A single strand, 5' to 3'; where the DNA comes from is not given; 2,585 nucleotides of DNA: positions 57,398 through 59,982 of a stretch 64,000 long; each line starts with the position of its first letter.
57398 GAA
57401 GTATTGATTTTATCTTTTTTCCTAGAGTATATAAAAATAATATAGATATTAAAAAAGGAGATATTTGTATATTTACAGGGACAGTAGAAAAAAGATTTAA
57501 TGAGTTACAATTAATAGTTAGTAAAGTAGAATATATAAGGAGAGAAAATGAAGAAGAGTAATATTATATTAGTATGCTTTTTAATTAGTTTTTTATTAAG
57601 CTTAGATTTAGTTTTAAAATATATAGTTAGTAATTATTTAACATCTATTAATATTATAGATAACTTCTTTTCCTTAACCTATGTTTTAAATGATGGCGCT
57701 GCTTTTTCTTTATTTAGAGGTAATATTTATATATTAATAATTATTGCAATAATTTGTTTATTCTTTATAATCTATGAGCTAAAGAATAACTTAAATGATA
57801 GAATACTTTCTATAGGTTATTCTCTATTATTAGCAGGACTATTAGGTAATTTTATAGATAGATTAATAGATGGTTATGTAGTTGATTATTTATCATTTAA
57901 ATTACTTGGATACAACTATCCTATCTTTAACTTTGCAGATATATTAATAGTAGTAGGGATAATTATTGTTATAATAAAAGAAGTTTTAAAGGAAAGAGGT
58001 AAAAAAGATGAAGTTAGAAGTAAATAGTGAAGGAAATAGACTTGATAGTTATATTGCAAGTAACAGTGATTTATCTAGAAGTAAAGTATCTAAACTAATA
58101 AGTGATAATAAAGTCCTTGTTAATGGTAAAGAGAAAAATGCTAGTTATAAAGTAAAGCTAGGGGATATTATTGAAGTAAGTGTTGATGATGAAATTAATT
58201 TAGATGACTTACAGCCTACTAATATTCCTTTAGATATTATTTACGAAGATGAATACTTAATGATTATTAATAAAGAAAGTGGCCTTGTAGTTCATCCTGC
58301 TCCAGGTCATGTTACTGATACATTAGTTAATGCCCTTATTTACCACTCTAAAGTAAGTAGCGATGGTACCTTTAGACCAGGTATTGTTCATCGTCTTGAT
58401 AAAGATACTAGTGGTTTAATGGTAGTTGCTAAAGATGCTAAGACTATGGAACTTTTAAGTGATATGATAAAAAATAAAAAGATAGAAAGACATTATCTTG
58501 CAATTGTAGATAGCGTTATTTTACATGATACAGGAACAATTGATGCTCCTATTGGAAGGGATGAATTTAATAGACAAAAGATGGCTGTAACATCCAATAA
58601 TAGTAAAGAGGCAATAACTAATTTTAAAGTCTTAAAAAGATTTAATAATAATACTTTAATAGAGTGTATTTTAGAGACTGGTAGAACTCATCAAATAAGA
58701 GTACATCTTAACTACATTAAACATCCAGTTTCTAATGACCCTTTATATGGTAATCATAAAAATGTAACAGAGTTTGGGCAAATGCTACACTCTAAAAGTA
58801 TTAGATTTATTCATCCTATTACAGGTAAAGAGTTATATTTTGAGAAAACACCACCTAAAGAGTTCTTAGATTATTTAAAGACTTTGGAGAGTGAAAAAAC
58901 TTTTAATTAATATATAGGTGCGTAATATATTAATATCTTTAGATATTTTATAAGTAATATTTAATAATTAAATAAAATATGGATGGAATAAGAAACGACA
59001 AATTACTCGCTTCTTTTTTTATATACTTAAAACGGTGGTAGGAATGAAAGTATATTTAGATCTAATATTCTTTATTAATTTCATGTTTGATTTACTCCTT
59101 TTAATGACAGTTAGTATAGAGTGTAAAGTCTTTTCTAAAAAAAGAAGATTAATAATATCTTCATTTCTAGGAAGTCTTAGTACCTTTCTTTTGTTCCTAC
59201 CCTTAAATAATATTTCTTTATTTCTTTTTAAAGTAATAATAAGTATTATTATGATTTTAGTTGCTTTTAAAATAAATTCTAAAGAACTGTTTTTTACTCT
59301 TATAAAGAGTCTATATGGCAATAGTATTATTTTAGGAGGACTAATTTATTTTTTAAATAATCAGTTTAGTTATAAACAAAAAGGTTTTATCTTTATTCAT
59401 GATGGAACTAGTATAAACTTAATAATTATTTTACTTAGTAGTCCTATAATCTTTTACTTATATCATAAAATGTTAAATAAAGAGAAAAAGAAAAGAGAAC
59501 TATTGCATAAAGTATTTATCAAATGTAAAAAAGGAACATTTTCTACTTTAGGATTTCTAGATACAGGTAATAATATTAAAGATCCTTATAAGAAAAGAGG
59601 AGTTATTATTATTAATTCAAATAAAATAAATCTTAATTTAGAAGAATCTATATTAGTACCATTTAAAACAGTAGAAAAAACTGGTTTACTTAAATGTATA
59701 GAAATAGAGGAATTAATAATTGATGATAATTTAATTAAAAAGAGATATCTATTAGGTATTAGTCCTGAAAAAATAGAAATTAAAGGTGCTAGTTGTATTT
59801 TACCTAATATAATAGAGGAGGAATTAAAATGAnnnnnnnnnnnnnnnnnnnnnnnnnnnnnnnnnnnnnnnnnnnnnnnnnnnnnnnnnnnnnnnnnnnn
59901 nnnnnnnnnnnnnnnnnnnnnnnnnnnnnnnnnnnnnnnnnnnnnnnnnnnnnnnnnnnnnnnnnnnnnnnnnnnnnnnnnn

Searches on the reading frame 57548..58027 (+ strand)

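Call 68: search_protein_families(library=pfam, proteins=[window:57548-58027:+], max_evalue=0.001)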
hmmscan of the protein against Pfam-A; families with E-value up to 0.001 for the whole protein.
window:57548-58027:+ (159 aa): 1 family
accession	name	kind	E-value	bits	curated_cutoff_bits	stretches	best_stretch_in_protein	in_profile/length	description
PF01252.23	Peptidase_A8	-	5.4e-34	117.9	25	1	13-144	2-139/142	Signal peptidase (SPase) II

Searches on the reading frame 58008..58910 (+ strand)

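Call 68: search_protein_families(library=pfam, proteins=[window:58008-58910:+], max_evalue=0.001)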
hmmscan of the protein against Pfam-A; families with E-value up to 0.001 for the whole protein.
window:58008-58910:+ (300 aa): 2 families
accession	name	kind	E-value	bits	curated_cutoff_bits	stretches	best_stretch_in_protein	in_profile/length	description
PF00849.27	PseudoU_synth_2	-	5.2e-38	131.1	26.8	1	84-235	2-151/152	RNA pseudouridylate synthase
PF01479.30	S4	-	2.9e-09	37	22.8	1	11-55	2-48/48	S4 domain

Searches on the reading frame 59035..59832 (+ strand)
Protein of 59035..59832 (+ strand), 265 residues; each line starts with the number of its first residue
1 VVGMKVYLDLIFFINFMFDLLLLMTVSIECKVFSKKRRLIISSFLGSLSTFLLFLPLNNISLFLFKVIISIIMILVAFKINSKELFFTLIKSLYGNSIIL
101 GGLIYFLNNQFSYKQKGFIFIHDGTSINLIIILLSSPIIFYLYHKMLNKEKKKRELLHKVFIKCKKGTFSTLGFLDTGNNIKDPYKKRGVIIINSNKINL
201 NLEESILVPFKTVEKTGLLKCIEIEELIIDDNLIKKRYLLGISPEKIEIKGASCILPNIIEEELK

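Call 68: search_protein_families(library=pfam, proteins=[window:59035-59832:+], max_evalue=0.001)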
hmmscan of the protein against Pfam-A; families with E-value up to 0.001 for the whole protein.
window:59035-59832:+ (265 aa): 1 family
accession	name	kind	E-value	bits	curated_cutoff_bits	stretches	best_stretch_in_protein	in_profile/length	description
PF03419.18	Peptidase_U4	-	9.6e-41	140.4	28.4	1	5-248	1-271/284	Sporulation factor SpoIIGA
